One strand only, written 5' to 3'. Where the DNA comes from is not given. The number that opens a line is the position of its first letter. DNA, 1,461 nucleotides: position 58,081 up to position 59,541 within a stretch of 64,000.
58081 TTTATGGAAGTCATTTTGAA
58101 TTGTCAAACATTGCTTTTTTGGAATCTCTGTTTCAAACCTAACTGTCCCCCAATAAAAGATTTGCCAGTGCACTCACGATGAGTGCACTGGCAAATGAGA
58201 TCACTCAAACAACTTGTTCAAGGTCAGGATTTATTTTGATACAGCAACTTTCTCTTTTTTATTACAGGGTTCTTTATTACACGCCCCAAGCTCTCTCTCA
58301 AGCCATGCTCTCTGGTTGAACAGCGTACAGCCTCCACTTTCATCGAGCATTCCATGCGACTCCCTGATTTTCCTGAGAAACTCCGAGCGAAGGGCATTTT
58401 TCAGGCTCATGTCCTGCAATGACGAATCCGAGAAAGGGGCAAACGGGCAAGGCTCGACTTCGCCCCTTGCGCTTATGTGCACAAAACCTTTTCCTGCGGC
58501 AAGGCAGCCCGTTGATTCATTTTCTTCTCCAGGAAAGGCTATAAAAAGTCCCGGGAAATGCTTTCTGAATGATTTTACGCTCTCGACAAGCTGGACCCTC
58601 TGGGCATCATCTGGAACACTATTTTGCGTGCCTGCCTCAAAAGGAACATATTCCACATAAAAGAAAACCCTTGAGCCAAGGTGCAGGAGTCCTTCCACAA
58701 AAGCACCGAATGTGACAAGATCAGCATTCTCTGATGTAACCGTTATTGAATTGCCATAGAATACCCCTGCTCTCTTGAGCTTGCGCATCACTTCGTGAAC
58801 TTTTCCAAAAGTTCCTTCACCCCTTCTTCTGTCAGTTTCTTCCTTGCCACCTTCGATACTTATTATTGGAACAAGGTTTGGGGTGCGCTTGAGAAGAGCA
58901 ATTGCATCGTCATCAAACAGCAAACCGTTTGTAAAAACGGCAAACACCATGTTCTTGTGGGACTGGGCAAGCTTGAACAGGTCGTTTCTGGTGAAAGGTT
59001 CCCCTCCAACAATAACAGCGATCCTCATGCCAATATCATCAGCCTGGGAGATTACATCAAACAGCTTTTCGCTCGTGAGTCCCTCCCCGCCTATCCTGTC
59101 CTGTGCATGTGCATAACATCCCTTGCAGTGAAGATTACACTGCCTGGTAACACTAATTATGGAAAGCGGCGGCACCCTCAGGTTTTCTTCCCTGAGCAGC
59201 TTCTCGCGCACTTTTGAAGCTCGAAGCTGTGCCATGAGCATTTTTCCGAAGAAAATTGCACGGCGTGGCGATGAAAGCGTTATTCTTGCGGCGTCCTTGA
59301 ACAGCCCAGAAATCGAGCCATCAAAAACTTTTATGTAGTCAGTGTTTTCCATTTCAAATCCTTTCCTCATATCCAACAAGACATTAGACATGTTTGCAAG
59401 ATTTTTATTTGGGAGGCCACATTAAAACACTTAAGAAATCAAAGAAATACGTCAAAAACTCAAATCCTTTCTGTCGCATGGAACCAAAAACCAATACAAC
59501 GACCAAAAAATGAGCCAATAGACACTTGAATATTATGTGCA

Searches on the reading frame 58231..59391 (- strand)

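Call 4: search_protein_families(library=pfam, proteins=[window:58231-59391:-], max_evalue=0.01)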
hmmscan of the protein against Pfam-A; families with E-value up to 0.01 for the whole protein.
window:58231-59391:- (386 aa): 3 families
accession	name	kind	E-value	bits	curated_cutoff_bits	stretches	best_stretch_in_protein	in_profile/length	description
PF04055.27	Radical_SAM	-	2.5e-18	67.3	29.5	1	79-218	1-151/166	Radical SAM superfamily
PF13353.11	Fer4_12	-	1.4e-06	29.1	22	1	83-148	13-80/137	4Fe-4S single cluster domain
PF13186.11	SPASM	-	0.0049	17.6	21.5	0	296-346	1-57/67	Iron-sulfur cluster-binding domain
